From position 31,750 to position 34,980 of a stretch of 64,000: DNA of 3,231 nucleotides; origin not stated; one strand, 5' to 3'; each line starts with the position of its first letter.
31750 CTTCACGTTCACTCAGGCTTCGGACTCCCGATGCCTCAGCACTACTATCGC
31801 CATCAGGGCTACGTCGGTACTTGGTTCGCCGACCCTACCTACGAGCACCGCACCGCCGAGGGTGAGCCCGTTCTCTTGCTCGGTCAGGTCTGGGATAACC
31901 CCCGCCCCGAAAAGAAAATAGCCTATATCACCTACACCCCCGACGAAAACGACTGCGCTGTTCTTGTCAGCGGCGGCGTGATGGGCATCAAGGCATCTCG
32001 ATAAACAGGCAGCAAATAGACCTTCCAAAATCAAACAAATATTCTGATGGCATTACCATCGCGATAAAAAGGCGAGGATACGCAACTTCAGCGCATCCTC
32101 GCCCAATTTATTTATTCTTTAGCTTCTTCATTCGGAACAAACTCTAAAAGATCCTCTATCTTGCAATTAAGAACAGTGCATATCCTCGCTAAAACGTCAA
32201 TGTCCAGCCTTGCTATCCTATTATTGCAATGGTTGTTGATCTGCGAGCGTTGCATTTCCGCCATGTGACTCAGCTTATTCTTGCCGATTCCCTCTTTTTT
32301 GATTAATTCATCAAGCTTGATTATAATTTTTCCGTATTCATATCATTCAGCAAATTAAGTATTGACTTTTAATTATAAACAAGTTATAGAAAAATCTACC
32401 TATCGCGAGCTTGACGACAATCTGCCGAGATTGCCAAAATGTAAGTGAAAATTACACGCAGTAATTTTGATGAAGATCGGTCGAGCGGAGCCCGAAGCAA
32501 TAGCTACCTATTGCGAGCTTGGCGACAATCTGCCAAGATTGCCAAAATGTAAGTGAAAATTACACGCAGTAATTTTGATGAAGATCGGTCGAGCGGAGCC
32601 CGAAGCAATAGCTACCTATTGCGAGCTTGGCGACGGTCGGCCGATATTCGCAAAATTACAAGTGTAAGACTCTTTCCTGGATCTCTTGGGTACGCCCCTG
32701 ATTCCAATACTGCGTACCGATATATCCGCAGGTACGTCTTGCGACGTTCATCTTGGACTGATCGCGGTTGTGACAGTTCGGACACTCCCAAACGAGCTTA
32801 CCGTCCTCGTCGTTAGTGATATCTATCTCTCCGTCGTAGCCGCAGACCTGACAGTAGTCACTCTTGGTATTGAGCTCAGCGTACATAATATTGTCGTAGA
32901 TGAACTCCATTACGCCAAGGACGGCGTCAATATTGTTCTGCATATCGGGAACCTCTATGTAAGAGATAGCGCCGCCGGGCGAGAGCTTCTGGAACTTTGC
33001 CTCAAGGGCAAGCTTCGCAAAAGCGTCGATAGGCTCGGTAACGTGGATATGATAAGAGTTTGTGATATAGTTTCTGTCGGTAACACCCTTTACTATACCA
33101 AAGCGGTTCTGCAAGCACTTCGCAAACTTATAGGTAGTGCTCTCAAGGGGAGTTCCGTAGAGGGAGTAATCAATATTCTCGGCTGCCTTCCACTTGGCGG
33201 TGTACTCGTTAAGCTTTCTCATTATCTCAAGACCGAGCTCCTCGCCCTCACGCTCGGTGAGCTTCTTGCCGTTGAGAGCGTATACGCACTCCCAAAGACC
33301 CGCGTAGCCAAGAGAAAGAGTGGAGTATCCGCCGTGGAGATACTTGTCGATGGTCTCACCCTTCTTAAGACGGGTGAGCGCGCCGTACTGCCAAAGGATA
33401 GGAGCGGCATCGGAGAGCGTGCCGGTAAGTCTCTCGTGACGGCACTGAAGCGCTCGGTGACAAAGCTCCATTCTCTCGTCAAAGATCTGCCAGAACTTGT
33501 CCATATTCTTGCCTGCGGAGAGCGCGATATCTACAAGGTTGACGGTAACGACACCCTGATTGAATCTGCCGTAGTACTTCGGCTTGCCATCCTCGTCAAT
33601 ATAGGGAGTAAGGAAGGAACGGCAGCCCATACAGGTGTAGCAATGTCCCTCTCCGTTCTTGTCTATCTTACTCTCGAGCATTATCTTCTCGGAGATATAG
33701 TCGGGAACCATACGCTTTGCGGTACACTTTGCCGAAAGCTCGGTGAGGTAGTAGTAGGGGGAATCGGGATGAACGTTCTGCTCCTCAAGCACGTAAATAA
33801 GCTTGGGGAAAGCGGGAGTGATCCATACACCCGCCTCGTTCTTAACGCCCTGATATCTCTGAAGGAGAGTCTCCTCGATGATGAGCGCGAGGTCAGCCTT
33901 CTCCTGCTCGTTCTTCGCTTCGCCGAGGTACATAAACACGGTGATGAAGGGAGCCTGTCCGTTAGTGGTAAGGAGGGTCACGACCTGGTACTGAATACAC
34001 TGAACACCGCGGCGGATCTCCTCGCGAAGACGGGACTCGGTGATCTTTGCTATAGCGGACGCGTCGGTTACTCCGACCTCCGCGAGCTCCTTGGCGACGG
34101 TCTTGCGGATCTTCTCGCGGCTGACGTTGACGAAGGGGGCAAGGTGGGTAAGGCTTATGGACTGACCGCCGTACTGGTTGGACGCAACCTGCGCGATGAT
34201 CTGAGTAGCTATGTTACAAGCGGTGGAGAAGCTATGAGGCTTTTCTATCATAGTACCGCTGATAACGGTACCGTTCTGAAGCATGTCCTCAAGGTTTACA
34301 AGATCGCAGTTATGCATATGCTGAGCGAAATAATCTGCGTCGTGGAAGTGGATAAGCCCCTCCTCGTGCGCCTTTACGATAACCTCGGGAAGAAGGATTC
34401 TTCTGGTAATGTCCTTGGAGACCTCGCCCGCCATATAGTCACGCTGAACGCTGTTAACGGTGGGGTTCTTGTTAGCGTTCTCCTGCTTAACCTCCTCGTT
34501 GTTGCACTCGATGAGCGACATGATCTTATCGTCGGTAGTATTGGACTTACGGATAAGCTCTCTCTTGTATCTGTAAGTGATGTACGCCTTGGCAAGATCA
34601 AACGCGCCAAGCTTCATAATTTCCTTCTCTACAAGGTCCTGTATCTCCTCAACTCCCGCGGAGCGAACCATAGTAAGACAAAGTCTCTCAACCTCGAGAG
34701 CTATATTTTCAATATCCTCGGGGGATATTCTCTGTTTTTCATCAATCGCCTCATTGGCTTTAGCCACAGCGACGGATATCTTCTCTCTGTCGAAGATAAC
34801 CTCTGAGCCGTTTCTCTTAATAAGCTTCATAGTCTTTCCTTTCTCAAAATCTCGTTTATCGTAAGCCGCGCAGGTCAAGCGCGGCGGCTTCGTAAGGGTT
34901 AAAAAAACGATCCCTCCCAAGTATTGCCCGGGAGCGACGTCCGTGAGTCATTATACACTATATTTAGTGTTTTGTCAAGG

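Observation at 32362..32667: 108-bp non-coding tandem repeat between nrdD and a defective XRE gene, with a possible antisense promoter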

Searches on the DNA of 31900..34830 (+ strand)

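Call 5: search_rna_families(source=window, start=31900, end=32900, threshold=evalue, max_evalue=10)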
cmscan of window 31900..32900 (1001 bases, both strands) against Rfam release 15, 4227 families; matches with E-value up to 10: 2.
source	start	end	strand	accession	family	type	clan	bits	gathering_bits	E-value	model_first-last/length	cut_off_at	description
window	32085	32136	-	RF01300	snoU49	Gene; snRNA; snoRNA; CD-box;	CL00062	15.2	35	6.9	1-65/65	no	Small nucleolar RNA U49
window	32193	32270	+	RF02086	Yar_2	Gene; lncRNA;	-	13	50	5.7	1-74/74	no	Yellow-achaete intergenic RNA conserved region 2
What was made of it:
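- On Any curated RNA family (Rfam 15): Region 31900-32900 at E up to 10 gave only two chance hits outside the repeat (call 5).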

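Call 16: search_dna_similar(query=window:32340-32660:+, collection=phages, mode=distant, max_evalue=0.01)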
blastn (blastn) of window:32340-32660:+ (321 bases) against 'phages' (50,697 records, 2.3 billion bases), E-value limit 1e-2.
No match.

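Call 17: search_dna_similar(query=window:32340-32660:+, collection=plasmids, mode=distant, max_evalue=0.01)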
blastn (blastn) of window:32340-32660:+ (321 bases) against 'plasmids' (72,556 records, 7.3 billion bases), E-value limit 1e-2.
No match.
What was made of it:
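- Tried and rejected: blastn of the array against phage and plasmid collections: no match (calls 16, 17).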

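Call 58: build_rna_model(alignment_id=A1, structure=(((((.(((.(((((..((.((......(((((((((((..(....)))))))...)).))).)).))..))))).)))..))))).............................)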
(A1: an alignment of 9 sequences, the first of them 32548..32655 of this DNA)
Model R1 built from alignment A1 (9 sequences, 115 columns); structure: as given.
model positions 97; base pairs 29; branch points 0; effective number of sequences 2.33; information 0.59 bits per position. Calibrated on 0.2 Mb of random sequence (short: E-values are rough).
structure used (alignment columns):
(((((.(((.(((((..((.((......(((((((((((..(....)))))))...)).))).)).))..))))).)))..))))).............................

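Call 59: search_with_rna_model(model_id=R1, source=window, filters=off, max_evalue=10)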
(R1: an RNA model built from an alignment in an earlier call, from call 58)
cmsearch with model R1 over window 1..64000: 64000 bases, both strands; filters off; matches with E-value up to 10: 10.
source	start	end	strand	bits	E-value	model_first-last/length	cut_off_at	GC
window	32559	32655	-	105.8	1.7e-26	1-97/97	no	0.51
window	32451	32547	-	101.6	2.5e-25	1-97/97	no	0.47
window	38665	38763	-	60.5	8.7e-14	1-97/97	no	0.48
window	32573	32669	+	22.3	0.0045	1-97/97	no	0.49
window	48422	48485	+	16.5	0.19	1-97/97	no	0.44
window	32340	32438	-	14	0.96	1-97/97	no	0.32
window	49955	50038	+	13.7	1.1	1-97/97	no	0.48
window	7608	7705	+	12.4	2.7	1-97/97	no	0.45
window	59915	59979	-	11.7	4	1-97/97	no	0.25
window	5180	5221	-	11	6.4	1-97/97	no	0.43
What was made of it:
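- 32548..32655 (-): Unit a1, the copy next to nrdD. It starts at the base after the TAA stop. It forms a long imperfect hairpin of about 86 nt, followed by a 22-nt spacer. Covariance model R1 scores 105.8 bits, E 1.7e-26, on 32559-32655 (call 59).
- On REP/BIME: Only 64 kb of this genome is available, and it holds two loci (call 59).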

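Call 60: search_with_rna_model(model_id=R1, sources=[L002, L003, L005, L007, L008, L009, L010, L012, L013, L014, L018, L022], filters=off, max_evalue=10)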
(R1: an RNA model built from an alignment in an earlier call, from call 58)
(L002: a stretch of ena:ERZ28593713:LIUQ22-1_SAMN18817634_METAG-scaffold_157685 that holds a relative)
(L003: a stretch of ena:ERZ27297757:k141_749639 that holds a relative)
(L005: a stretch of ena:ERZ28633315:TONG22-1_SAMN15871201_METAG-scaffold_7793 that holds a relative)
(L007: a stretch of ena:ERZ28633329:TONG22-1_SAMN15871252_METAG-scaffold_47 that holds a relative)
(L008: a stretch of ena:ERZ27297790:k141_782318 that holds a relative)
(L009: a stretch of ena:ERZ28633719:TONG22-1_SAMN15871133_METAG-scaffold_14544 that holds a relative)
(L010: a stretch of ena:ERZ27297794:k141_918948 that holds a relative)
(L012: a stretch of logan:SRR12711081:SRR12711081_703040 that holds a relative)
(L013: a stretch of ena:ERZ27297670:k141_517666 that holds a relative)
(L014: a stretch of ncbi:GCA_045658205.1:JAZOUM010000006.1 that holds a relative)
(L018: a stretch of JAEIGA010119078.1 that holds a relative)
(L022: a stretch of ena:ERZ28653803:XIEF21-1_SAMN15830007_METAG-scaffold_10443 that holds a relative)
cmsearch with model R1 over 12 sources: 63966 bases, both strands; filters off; matches with E-value up to 10: 24.
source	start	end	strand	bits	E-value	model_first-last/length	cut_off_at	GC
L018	3533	3629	-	98.9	1.5e-24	1-97/97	no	0.43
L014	62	159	+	97.8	3e-24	1-97/97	no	0.37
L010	1600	1696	+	88.6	1.1e-21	1-97/97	no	0.48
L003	5651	5747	+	87.3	2.6e-21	1-97/97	no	0.45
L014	160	248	+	77.3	1.7e-18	1-97/97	no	0.43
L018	3444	3532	-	58.4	3.3e-13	1-97/97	no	0.42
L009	947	1029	+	37.8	2e-07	1-97/97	no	0.46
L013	100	182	+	37.8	2e-07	1-97/97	no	0.46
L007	4509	4587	+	25.4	0.00061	1-97/97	no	0.49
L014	48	145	-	22.1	0.0049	1-97/97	no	0.4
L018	3547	3643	+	20.9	0.011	1-97/97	no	0.4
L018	3295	3355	+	17.2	0.12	1-97/97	no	0.28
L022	1611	1659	-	14.7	0.6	1-97/97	no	0.33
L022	148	184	-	14.7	0.61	1-97/97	no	0.19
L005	825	912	+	12.9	1.9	1-97/97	no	0.32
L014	146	233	-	12.8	2.1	1-97/97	no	0.43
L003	3146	3245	-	12.3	2.8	1-97/97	no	0.29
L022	5372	5466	-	12.2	2.9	1-97/97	no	0.43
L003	5636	5732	-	11.6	4.5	1-97/97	no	0.46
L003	1960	2020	+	11.5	4.6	1-97/97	no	0.3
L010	1633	1650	-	11.2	5.9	34-51/97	no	0.61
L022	1471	1545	-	10.9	6.8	1-97/97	no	0.24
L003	8439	8484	+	10.6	8.2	1-97/97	no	0.17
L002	827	894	+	10.6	8.3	1-97/97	no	0.25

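Call 70: search_with_rna_model(model_id=R1, sources=[L023, L024, L025, L026, L027, L028], filters=off, max_evalue=1)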
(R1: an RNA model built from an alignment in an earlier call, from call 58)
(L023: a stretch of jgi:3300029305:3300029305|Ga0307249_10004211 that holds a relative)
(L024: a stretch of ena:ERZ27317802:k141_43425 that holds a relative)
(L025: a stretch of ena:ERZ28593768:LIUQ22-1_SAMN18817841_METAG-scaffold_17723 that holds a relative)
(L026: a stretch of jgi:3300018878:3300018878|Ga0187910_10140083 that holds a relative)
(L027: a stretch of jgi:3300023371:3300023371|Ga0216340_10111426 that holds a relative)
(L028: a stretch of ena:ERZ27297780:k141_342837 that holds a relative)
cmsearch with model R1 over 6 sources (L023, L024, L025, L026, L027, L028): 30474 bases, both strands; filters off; matches with E-value up to 1: 13.
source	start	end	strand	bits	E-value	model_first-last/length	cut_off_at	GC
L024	4680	4777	+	85.8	3.3e-21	1-97/97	no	0.51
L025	2851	2948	+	85.8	3.3e-21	1-97/97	no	0.51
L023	4680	4777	+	80.9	7.9e-20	1-97/97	no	0.5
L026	3394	3491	+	80.9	7.9e-20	1-97/97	no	0.5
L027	3091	3188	+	80.9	7.9e-20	1-97/97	no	0.5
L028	772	869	+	68.5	2.3e-16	1-97/97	no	0.42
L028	870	963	+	42.4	4.9e-09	1-97/97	no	0.38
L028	757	856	-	20.9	0.0052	1-97/97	no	0.42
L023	4666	4762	-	15.8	0.14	1-97/97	no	0.47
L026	3380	3476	-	15.8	0.14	1-97/97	no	0.47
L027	3077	3173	-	15.8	0.14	1-97/97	no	0.47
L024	4666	4762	-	13.2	0.75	1-97/97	no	0.49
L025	2837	2933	-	13.2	0.75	1-97/97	no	0.49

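Call 83: search_with_rna_model(model_id=R1, source=L029, filters=off, max_evalue=1)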
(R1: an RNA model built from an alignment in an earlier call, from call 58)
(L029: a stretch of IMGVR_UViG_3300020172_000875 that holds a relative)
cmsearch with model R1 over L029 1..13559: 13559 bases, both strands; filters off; matches with E-value up to 1: 2.
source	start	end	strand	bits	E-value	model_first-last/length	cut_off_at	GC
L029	4296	4335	-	22.9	0.00064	22-61/97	no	0.57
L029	2490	2551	+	13.3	0.31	1-97/97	no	0.6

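Call 84: search_rna_families(sources=[L018, L014, L024], threshold=evalue, max_evalue=1)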
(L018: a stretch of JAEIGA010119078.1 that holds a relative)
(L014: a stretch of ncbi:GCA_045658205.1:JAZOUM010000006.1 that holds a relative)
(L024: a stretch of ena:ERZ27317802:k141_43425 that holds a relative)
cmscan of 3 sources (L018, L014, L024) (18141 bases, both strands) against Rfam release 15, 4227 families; matches with E-value up to 1: 4.
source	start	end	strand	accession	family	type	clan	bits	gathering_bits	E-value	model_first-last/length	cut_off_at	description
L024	5335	5419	+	RF00506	Thr_leader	Cis-reg; leader;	-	26.9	55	0.21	1-118/118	no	Threonine operon leader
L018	1920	2004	-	RF00378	Qrr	Gene; sRNA;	-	25.2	50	0.71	1-108/108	no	Qrr RNA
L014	1046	1133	+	RF00558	L20_leader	Cis-reg; leader;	-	25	58.7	0.36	1-127/127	no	Ribosomal protein L20 leader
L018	3345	3436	+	RF02621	BSnc120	Gene; sRNA;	-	21.8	114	0.71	1-88/88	no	Brucella sRNA 120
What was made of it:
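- On Any curated RNA family (Rfam 15): L014, L018 and L024 at E up to 1 gave nothing on the element (call 84).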

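Call 88: search_with_rna_model(model_id=R1, sources=[window, L003, L010, L014, L018, L023, L024, L028], max_evalue=0.00001, make_alignment=true)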
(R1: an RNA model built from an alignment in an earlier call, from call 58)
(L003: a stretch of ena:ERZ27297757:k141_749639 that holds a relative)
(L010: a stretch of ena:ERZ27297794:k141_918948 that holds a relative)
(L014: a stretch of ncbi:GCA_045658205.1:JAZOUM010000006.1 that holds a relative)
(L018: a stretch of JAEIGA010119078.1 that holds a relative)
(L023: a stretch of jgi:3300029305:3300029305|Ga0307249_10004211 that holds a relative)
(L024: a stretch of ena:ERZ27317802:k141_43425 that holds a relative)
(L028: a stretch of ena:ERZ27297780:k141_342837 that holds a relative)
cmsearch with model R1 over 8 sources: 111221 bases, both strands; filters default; matches with E-value up to 0.00001: 12.
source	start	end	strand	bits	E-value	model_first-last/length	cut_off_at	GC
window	32559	32655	-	105.8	2.9e-26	1-97/97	no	0.51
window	32451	32547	-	101.7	4.2e-25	1-97/97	no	0.47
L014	62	159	+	97.8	5.1e-24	1-97/97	no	0.37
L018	3542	3629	-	90.9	4.3e-22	1-97/97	no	0.43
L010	1600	1696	+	88.6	1.9e-21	1-97/97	no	0.48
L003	5651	5747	+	87.3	4.5e-21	1-97/97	no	0.45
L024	4680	4777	+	85.8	1.2e-20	1-97/97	no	0.51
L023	4680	4777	+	80.9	2.9e-19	1-97/97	no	0.5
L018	3445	3541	-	80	5e-19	1-97/97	no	0.42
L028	772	863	+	63.5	2.1e-14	1-97/97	no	0.42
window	38665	38763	-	60.5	1.5e-13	1-97/97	no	0.48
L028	864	964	+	46.6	1.2e-09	1-97/97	no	0.38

Alignment A2: 12 matches aligned to the model, 106 columns, each read 5' to 3' on its own strand. Consensus structure (alignment columns), stored with it:
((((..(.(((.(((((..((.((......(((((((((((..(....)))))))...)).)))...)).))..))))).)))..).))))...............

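Call 92: search_with_rna_model(model_id=R1, sources=[L033, L034, L035, L036, L037, L038, L039], filters=off, max_evalue=1)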
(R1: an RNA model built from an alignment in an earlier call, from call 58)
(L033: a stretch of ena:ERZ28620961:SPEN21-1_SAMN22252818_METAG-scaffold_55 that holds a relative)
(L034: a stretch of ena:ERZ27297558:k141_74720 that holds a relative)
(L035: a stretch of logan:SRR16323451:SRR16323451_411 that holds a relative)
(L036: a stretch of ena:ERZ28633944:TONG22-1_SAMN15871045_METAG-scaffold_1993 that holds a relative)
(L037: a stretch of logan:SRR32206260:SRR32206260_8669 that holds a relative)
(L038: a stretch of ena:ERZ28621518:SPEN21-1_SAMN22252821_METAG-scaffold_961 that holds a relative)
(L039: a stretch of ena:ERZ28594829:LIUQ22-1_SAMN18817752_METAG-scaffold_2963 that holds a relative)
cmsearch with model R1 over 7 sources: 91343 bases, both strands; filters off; matches with E-value up to 1: 0.
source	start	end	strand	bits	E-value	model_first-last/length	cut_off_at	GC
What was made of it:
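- Tried and rejected: 91 kb around a more distant XRE homologue (L033-L039): no family member (call 92).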

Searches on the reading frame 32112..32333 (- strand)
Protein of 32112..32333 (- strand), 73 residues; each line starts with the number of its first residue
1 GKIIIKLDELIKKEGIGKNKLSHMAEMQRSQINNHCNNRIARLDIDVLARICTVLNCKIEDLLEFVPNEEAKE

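Call 7: search_protein_families(library=pfam, proteins=[window:32112-32333:-])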
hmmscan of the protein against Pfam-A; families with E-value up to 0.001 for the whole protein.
window:32112-32333:- (73 aa): 2 families
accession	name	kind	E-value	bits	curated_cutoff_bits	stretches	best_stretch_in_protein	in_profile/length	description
PF13443.12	HTH_26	-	1.1e-17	64.4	22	1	6-67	1-62/63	Cro/C1-type HTH DNA-binding domain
PF12844.13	HTH_19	-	7.8e-05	23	30.2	1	6-63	3-59/64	Helix-turn-helix domain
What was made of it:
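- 32112..32341 (-): XRE/Cro-type HTH pseudogene. A 4-nt deletion turns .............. into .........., which puts the ATG out of frame. Pfam HTH_26 1e-17 (call 7).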
